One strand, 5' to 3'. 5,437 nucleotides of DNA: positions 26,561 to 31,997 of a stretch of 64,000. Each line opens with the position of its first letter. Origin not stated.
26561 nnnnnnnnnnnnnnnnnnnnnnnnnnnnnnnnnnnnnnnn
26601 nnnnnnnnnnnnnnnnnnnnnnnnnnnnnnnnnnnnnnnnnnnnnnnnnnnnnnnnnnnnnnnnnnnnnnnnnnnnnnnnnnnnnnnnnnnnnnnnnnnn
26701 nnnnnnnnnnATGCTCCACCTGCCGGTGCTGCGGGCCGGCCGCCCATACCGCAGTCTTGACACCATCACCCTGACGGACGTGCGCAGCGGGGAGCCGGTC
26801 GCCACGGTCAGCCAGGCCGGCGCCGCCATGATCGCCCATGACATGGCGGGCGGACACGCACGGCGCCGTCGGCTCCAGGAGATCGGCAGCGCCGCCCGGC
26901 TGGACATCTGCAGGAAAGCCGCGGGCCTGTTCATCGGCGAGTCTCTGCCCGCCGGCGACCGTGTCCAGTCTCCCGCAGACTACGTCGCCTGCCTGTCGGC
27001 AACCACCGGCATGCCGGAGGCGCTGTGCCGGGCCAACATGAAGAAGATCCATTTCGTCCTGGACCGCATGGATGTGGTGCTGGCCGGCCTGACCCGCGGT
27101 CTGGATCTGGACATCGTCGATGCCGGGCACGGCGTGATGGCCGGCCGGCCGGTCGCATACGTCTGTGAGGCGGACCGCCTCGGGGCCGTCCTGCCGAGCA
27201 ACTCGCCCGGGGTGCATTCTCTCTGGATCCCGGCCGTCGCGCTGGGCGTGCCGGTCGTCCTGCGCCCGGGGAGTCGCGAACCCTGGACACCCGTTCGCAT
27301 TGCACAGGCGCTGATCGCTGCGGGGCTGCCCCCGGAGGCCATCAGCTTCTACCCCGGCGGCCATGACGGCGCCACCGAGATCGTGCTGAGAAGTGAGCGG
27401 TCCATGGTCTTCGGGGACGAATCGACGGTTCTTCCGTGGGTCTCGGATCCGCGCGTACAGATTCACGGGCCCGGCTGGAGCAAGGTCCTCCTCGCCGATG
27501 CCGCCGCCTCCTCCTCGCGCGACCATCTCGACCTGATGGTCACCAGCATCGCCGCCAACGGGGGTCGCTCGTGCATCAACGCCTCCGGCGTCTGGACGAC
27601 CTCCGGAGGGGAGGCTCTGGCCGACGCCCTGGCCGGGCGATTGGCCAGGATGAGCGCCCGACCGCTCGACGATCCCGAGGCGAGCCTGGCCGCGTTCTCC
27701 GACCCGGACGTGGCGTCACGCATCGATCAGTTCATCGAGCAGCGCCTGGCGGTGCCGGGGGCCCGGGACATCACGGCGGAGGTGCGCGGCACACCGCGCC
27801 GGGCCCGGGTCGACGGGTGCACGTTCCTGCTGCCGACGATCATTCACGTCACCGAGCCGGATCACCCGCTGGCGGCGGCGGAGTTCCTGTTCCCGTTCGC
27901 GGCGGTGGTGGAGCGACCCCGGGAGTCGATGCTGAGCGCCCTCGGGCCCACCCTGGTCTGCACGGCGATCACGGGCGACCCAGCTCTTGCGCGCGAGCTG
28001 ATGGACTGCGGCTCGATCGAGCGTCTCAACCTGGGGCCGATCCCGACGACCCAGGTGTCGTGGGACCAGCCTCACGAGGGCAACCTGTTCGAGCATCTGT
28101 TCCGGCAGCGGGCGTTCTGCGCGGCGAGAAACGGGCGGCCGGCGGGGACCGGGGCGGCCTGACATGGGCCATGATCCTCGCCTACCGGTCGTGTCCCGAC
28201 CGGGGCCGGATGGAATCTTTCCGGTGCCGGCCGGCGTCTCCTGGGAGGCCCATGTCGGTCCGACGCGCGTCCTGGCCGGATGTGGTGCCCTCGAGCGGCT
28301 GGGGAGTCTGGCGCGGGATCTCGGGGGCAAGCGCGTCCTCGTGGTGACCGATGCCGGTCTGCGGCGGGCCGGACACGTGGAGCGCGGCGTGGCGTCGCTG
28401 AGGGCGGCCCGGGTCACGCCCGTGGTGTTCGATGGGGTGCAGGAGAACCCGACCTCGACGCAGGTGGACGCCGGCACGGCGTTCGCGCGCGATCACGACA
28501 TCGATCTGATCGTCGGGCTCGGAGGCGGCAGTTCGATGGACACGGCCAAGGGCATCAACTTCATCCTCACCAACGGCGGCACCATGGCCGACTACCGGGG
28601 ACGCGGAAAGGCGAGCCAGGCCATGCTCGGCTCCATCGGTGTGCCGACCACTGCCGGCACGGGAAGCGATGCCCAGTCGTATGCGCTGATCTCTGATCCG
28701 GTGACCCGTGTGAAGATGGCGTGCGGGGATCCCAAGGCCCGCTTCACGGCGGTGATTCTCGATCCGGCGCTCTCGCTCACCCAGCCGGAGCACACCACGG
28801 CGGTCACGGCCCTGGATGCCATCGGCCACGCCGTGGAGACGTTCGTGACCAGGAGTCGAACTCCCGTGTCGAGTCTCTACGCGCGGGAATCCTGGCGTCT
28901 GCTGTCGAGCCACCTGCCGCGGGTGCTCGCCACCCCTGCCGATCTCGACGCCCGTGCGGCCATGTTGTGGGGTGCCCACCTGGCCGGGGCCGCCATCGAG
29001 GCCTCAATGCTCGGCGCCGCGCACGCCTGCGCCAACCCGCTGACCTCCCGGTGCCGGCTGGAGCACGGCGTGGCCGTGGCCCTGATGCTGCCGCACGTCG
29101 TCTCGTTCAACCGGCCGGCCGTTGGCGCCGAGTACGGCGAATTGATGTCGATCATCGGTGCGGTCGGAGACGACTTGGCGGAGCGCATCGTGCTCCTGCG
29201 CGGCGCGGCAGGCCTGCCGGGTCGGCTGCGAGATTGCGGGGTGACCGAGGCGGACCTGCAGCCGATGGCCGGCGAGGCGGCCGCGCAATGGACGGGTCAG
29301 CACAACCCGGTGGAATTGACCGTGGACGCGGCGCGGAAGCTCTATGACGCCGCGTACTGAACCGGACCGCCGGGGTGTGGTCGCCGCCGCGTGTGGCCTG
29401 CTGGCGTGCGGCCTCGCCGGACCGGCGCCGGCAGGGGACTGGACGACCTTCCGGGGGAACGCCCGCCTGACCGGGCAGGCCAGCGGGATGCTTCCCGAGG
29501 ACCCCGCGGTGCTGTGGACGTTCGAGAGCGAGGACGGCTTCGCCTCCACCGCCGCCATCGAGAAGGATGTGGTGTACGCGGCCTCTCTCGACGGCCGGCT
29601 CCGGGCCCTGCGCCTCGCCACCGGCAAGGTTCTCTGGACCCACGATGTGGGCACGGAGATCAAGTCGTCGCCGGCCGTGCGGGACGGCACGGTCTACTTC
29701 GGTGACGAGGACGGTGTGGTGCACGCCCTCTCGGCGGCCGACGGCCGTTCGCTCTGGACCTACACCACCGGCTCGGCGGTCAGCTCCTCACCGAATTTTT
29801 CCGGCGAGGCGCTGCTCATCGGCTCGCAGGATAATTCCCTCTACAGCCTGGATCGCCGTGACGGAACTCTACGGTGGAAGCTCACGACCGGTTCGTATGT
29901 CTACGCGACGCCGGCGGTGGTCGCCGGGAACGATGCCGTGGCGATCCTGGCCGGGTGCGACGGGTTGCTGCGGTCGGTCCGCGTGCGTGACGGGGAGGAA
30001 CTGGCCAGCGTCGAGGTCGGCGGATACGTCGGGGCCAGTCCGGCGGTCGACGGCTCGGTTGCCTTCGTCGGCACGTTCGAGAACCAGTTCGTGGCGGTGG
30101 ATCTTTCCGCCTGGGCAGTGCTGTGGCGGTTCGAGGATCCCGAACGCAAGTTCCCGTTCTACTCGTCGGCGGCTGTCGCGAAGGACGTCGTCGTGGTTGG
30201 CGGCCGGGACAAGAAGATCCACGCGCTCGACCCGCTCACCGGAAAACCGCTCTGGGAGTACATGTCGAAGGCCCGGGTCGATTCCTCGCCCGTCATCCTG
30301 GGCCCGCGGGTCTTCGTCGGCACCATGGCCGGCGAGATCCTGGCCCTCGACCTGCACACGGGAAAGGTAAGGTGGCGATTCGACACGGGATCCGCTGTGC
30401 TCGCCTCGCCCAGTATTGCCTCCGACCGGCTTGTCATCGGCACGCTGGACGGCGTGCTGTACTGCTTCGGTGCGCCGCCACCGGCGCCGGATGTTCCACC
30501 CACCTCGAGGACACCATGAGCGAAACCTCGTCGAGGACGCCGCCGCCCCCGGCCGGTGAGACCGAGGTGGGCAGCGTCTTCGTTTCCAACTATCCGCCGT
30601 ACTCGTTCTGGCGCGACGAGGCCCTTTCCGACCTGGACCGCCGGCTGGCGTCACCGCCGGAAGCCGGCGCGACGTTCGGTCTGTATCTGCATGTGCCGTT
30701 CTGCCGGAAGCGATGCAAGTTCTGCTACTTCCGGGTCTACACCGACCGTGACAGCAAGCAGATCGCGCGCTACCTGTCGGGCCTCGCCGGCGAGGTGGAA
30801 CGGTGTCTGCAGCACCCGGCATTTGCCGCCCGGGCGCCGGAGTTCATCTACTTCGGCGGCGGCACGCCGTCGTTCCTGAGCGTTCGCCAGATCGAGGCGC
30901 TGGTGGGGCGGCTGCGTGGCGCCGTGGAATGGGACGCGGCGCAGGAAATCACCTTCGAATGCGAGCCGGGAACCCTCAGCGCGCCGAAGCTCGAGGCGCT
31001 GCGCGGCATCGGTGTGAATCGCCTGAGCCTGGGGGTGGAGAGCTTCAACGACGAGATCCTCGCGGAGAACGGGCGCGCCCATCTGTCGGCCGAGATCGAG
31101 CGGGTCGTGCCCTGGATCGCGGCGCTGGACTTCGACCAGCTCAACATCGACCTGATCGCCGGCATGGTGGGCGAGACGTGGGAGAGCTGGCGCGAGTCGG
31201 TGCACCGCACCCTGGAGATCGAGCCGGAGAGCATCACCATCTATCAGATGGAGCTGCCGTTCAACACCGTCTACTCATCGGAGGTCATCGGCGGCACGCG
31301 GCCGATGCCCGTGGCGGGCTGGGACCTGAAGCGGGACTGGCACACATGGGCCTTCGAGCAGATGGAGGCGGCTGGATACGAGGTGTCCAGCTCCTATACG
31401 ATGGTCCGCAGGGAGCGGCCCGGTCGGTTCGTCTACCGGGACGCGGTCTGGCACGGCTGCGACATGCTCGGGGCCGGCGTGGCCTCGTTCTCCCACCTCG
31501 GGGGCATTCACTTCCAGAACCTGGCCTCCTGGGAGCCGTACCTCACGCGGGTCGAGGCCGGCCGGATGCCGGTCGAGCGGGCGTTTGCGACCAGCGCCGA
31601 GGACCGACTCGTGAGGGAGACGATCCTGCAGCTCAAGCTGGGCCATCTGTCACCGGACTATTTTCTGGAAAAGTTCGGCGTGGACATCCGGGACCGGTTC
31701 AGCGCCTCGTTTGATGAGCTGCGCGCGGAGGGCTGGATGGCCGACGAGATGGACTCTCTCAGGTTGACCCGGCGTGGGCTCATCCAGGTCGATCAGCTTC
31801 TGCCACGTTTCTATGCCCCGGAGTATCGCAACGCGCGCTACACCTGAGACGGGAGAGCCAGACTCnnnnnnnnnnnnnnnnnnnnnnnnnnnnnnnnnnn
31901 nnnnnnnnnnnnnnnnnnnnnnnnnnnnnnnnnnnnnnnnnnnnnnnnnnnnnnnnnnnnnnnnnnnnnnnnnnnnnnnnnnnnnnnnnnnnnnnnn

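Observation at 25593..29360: LuxE-like / LuxC-like / Fe-ADH triad: a fatty acid to aldehyde to alcohol module in a non-luminous context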

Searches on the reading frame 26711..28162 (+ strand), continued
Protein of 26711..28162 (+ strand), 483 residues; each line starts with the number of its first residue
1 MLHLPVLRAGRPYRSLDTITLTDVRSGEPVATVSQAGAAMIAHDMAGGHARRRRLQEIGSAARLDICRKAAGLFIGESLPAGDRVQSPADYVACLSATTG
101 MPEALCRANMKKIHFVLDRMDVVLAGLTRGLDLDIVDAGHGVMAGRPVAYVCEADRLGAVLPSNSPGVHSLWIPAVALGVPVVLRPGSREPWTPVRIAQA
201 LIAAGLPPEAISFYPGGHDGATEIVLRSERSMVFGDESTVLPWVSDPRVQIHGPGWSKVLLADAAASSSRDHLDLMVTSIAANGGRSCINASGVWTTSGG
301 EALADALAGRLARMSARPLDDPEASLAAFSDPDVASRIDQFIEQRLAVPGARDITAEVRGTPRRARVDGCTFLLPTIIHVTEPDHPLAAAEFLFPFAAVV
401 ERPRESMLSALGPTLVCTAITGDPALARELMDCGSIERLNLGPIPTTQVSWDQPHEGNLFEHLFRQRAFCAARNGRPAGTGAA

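Call 89: search_dna_similar(query=window:26711-28159:+, collection=plasmids, mode=protein, max_rows=30, max_evalue=1e-15)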
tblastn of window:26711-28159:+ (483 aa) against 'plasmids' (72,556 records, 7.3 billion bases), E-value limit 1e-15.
Records with a match: 10; places in all: 10; records where one place covers at least 80% of the query: 8.
Best place of each record, by identity: <60% 10.
By first word of the organism name: Pantoea 4; Streptomyces 2; Escherichia 1; Burkholderia 1; Halomarina 1; Halalkalicoccus 1.
By predicted mobility (MOB-suite, as given by PLSDB): non-mobilizable 7; conjugative 2; mobilizable 1.
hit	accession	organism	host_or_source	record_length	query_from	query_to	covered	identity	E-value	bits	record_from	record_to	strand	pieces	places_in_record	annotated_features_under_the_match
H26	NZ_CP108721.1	Streptomyces sp. NBC_00998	-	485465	1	475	98%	31.1%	4e-22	107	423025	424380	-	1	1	aldehyde dehydrogenase family protein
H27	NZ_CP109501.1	Streptomyces sp. NBC_01426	-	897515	2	472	98%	31.1%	4e-31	135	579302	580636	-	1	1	aldehyde dehydrogenase family protein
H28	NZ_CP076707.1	Escherichia coli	-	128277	10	469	95%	28.4%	7e-20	100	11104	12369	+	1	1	aldehyde dehydrogenase family protein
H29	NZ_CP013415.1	Burkholderia ubonensis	soil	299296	1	467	97%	27.6%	3e-20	101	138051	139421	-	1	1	aldehyde dehydrogenase family protein | AMP-binding protein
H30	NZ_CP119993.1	Halomarina sp. PSR21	cell culture,saline soil from Tarim ...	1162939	89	469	79%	30.7%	1e-30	133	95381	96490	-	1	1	record has no annotation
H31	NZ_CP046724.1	Pantoea agglomerans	pure culture,cherry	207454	3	470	97%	24.9%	7e-22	107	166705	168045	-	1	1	aldehyde dehydrogenase family protein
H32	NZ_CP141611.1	Pantoea agglomerans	cell culture,hydroalcoholic extract of ...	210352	3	470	97%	24.9%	7e-22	107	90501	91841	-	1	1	aldehyde dehydrogenase family protein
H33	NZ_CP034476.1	Pantoea agglomerans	food,leaf from rome apple cultivar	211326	3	470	97%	24.7%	2e-21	105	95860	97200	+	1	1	aldehyde dehydrogenase family protein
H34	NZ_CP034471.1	Pantoea agglomerans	food,leaf from rome apple cultivar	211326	3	470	97%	24.7%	2e-21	105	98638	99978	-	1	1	aldehyde dehydrogenase family protein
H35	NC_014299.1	Halalkalicoccus jeotgali B3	-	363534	2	257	53%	28.2%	8e-16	88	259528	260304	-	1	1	aldehyde dehydrogenase family protein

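Call 90: get_annotated_region(hit=H31, flank=9000)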
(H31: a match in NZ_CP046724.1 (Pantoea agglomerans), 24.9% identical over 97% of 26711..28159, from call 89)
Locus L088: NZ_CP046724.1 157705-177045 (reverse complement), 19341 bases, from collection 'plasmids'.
description: Pantoea agglomerans strain ASB05 plasmid pASB05p2, complete sequence
organism: Pantoea agglomerans (NCBI taxid 549)
taxonomy: Bacteria; Pseudomonadota; Gammaproteobacteria; Enterobacterales; Erwiniaceae; Pantoea; Pantoea agglomerans
host: -; source: pure culture,cherry; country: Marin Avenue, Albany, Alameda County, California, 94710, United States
typing (MOB-suite, as given by PLSDB): non-mobilizable; replicon rep_cluster_807
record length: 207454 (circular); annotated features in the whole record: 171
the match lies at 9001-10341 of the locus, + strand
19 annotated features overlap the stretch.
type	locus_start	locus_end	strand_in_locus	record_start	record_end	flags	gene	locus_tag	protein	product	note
CDS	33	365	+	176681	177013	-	-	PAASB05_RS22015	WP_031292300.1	type II toxin-antitoxin system RelE/ParE family toxin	-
CDS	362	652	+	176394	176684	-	-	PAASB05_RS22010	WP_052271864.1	XRE family transcriptional regulator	-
CDS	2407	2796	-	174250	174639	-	-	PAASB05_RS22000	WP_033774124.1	VOC family protein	-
CDS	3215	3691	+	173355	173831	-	-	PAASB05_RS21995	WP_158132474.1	PhzA/PhzB family protein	GO:0017000 - antibiotic biosynthetic process [Evidence IEA]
CDS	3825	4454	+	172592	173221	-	-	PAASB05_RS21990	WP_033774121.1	isochorismatase family protein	-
CDS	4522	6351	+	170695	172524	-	-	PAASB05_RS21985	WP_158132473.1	anthranilate synthase family protein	-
CDS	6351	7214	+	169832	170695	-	-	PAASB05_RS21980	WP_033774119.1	PhzF family phenazine biosynthesis protein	GO:0009058 - biosynthetic process [Evidence IEA]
CDS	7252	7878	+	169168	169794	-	-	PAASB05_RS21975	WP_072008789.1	pyridoxine 5'-phosphate oxidase C-terminal domain-containing protein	-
CDS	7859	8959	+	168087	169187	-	-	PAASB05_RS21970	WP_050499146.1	AMP-binding protein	-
CDS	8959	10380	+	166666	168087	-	-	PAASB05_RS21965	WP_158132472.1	aldehyde dehydrogenase family protein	-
CDS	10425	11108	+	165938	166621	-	-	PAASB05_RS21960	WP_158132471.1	class I SAM-dependent methyltransferase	-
CDS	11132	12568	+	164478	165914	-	-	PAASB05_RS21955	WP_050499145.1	MFS transporter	-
CDS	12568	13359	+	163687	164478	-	-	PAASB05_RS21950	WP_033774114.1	SDR family oxidoreductase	-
CDS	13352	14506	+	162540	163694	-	-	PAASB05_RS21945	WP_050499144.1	hypothetical protein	-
CDS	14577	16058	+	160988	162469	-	-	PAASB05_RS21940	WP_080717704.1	AMP-binding protein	-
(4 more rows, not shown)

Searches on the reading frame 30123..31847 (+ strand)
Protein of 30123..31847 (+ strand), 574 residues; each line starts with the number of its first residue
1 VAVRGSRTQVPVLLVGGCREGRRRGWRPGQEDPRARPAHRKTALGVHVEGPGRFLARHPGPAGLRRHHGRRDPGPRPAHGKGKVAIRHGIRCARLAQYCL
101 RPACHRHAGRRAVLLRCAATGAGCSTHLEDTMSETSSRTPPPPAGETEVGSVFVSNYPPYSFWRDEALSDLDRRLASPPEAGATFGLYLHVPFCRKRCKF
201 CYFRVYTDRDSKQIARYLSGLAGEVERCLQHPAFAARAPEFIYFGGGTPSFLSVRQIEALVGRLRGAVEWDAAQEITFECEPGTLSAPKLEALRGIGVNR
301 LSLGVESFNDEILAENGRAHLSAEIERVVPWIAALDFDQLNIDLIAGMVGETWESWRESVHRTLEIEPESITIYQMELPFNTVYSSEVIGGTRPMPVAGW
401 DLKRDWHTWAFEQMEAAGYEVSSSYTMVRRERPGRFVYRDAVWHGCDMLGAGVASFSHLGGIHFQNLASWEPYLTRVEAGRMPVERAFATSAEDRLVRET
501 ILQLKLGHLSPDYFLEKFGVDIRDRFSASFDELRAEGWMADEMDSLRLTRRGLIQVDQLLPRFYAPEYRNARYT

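Call 4: search_protein_families(library=pfam, proteins=[window:30123-31847:+], max_evalue=0.01)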
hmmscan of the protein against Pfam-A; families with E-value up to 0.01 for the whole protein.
window:30123-31847:+ (574 aa): 2 families
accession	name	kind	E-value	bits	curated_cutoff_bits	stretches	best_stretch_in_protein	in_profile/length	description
PF04055.27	Radical_SAM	-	7.9e-19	68.9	29.5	1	189-361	2-164/166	Radical SAM superfamily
PF06969.22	HemN_C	-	2.5e-05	24.7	24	1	491-553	2-65/67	HemN C-terminal domain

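Call 6: search_protein_families(library=ncbifam, proteins=[window:30123-31847:+], max_evalue=0.01)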
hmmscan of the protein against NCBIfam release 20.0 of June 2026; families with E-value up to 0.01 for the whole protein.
window:30123-31847:+ (574 aa): 19 families
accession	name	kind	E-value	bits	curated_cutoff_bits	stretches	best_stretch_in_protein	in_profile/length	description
NF006067.1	PRK08208.1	equivalog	1.7e-53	182.1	380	1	180-571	31-422/427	STM4012 family radical SAM protein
TIGR04107.1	rSAM_HutW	equivalog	1.6e-49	168.9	400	1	184-552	39-403/419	heme anaerobic degradation radical SAM methyltransferase ChuW/HutW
TIGR00538.1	hemN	equivalog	4.4e-49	167.5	324.95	2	162-375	27-239/454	oxygen-independent coproporphyrinogen III oxidase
TIGR00539.1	hemN_rel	equivalog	9.5e-43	146.7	205.4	1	187-506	3-311/361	radical SAM family heme chaperone HemW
NF006385.0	PRK08629.1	equivalog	5.8e-39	134.1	355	1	168-565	36-415/439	coproporphyrinogen III oxidase family protein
TIGR03994.1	rSAM_HemZ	equivalog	5.9e-38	131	321.4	1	181-377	81-277/401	coproporphyrinogen dehydrogenase HemZ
NF006064.0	PRK08207.2-2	equivalog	8.8e-32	110.7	504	1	183-378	143-340/465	coproporphyrinogen III oxidase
NF006060.0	PRK08207.1-3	equivalog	3.5e-28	98.6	653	1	185-378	150-346/477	coproporphyrinogen III oxidase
NF005133.0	PRK06582.1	equivalog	3.7e-27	95.3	597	1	185-457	12-276/390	coproporphyrinogen III oxidase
NF006066.0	PRK08207.2-5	equivalog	4.2e-26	91.6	1117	1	186-376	192-384/518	coproporphyrinogen III oxidase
NF006061.0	PRK08207.1-4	equivalog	8.2e-25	87.5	702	1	185-376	174-368/501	coproporphyrinogen III oxidase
NF006062.0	PRK08207.1-5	equivalog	1e-20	74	1007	1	184-379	148-346/476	coproporphyrinogen III oxidase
NF004567.0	PRK05904.1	equivalog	6.5e-20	71.6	355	1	186-378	8-194/353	coproporphyrinogen III oxidase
NF006065.0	PRK08207.2-4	equivalog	2.4e-19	69.7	922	1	186-377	170-367/484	coproporphyrinogen III oxidase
NF006059.0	PRK08207.1-1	equivalog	3.8e-19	68.8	1012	1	186-378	173-368/496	coproporphyrinogen III oxidase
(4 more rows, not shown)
